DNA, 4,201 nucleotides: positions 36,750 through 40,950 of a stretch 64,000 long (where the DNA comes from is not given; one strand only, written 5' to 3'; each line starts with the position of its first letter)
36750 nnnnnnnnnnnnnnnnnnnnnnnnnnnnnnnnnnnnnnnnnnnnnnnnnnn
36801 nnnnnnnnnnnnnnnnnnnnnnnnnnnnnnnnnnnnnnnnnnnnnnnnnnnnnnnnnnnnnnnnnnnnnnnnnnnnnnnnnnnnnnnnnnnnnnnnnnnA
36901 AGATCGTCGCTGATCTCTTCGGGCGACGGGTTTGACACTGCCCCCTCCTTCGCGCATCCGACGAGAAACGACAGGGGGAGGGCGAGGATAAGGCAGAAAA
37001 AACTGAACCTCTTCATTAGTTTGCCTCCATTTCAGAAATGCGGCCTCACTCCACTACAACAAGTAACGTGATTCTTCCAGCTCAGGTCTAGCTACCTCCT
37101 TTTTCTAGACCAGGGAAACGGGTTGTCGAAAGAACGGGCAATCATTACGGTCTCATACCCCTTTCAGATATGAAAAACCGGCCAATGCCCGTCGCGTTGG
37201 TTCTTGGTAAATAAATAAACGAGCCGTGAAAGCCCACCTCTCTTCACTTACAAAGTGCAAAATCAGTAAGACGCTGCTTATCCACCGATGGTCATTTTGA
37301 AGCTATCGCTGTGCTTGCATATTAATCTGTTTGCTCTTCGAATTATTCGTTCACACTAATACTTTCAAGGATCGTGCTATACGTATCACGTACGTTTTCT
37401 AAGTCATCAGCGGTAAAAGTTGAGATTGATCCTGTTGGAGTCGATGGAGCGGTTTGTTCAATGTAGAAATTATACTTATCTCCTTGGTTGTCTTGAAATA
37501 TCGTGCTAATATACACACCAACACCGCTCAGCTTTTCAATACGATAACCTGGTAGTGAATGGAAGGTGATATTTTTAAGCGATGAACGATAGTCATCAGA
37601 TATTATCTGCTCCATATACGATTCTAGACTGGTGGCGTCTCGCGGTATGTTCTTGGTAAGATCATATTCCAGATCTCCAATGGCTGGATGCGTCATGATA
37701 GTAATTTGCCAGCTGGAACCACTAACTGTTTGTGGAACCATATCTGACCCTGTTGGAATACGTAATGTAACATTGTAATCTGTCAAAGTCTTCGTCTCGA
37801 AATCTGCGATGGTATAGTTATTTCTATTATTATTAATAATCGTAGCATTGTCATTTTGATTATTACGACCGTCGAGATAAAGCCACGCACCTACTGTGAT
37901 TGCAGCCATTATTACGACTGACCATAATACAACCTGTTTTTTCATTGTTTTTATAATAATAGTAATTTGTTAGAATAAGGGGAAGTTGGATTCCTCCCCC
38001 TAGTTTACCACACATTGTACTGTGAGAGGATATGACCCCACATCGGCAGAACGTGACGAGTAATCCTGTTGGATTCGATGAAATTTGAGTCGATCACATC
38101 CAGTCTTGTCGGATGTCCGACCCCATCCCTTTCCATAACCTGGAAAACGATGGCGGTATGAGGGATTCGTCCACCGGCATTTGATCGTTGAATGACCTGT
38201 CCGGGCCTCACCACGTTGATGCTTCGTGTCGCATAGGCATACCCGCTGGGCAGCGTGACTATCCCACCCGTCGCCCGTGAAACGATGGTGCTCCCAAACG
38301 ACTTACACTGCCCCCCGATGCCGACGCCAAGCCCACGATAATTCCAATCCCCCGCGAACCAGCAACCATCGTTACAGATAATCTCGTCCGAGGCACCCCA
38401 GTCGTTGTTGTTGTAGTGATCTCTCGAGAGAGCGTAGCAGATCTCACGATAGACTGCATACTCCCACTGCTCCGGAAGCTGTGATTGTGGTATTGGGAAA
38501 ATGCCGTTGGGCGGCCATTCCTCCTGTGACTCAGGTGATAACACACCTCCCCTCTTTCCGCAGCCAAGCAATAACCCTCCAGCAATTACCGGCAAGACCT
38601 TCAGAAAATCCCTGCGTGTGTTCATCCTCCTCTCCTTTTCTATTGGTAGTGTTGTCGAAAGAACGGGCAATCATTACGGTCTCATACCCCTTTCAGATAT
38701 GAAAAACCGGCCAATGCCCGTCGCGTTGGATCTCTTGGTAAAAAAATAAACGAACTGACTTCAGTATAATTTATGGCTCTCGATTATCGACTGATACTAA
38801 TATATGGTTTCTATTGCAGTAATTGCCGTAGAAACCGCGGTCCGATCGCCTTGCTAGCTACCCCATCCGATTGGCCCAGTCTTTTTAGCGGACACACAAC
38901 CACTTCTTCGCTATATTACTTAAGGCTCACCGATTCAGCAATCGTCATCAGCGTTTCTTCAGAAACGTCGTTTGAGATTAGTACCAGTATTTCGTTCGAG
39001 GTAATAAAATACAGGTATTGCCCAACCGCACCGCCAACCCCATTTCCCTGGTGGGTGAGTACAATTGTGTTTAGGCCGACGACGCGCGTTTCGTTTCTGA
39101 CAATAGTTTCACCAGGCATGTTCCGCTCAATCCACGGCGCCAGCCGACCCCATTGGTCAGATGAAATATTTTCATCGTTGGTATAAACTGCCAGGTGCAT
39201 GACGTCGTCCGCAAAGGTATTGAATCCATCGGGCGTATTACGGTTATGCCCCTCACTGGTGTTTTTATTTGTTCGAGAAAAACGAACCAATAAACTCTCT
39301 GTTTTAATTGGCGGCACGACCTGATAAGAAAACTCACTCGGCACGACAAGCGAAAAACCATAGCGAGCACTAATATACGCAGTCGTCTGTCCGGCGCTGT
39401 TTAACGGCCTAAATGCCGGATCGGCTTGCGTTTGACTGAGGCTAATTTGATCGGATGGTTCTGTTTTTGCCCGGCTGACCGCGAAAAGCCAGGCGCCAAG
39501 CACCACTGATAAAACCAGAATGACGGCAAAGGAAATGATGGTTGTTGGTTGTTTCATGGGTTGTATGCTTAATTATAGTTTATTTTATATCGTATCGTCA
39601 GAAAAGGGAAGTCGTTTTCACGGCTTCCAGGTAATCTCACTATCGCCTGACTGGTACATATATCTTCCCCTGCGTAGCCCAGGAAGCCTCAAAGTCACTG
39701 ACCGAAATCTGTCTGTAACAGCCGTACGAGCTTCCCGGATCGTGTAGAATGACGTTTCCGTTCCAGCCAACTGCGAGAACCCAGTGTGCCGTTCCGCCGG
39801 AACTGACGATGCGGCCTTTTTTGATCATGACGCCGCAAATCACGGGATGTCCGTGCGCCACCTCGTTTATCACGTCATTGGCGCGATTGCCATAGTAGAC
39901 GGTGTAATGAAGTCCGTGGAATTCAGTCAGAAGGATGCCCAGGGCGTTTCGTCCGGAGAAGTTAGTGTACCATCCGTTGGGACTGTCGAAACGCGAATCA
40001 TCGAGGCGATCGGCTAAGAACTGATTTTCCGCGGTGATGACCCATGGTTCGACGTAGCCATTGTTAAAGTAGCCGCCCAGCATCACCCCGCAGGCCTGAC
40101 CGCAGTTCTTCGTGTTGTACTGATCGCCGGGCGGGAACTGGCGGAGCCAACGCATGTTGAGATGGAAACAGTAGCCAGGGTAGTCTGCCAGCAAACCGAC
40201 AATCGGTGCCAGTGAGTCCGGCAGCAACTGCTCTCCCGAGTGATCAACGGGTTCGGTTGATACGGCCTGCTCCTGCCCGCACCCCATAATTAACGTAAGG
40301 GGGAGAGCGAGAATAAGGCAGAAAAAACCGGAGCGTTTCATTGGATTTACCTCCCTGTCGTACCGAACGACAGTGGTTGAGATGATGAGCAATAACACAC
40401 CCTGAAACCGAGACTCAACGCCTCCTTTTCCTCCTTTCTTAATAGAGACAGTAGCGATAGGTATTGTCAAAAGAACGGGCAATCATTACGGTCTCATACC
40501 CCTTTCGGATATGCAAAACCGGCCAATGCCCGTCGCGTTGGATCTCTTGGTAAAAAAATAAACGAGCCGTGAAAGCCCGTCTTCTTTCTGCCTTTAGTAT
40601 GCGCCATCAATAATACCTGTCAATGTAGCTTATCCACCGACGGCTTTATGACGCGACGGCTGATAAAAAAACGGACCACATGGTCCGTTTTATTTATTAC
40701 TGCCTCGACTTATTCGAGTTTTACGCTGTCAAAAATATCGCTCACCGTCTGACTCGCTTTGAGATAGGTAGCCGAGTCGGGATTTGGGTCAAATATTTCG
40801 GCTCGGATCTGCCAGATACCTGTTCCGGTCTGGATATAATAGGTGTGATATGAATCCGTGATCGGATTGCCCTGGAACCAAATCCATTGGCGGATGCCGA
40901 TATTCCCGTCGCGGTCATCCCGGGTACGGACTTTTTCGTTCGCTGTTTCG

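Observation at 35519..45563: Accessory island enriched in secreted peptidoglycan hydrolases with mosaic GC content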

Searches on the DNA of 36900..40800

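Call 14: search_rna_families(source=window, start=36900, end=40800, threshold=evalue, max_evalue=10, show_alignments=3)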
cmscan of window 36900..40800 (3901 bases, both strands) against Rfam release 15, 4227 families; matches with E-value up to 10: 2.
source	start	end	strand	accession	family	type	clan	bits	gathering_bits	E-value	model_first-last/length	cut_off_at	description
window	40552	40704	-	RF01808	MicX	Gene; sRNA;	-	20.7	75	0.18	1-194/194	no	MicX Vibrio cholerae sRNA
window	40664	40722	+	RF02420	Bp1_162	Gene; sRNA;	-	19.8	50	5.9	1-100/100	no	Burkholderia sRNA Bp1_Cand612_SIPHT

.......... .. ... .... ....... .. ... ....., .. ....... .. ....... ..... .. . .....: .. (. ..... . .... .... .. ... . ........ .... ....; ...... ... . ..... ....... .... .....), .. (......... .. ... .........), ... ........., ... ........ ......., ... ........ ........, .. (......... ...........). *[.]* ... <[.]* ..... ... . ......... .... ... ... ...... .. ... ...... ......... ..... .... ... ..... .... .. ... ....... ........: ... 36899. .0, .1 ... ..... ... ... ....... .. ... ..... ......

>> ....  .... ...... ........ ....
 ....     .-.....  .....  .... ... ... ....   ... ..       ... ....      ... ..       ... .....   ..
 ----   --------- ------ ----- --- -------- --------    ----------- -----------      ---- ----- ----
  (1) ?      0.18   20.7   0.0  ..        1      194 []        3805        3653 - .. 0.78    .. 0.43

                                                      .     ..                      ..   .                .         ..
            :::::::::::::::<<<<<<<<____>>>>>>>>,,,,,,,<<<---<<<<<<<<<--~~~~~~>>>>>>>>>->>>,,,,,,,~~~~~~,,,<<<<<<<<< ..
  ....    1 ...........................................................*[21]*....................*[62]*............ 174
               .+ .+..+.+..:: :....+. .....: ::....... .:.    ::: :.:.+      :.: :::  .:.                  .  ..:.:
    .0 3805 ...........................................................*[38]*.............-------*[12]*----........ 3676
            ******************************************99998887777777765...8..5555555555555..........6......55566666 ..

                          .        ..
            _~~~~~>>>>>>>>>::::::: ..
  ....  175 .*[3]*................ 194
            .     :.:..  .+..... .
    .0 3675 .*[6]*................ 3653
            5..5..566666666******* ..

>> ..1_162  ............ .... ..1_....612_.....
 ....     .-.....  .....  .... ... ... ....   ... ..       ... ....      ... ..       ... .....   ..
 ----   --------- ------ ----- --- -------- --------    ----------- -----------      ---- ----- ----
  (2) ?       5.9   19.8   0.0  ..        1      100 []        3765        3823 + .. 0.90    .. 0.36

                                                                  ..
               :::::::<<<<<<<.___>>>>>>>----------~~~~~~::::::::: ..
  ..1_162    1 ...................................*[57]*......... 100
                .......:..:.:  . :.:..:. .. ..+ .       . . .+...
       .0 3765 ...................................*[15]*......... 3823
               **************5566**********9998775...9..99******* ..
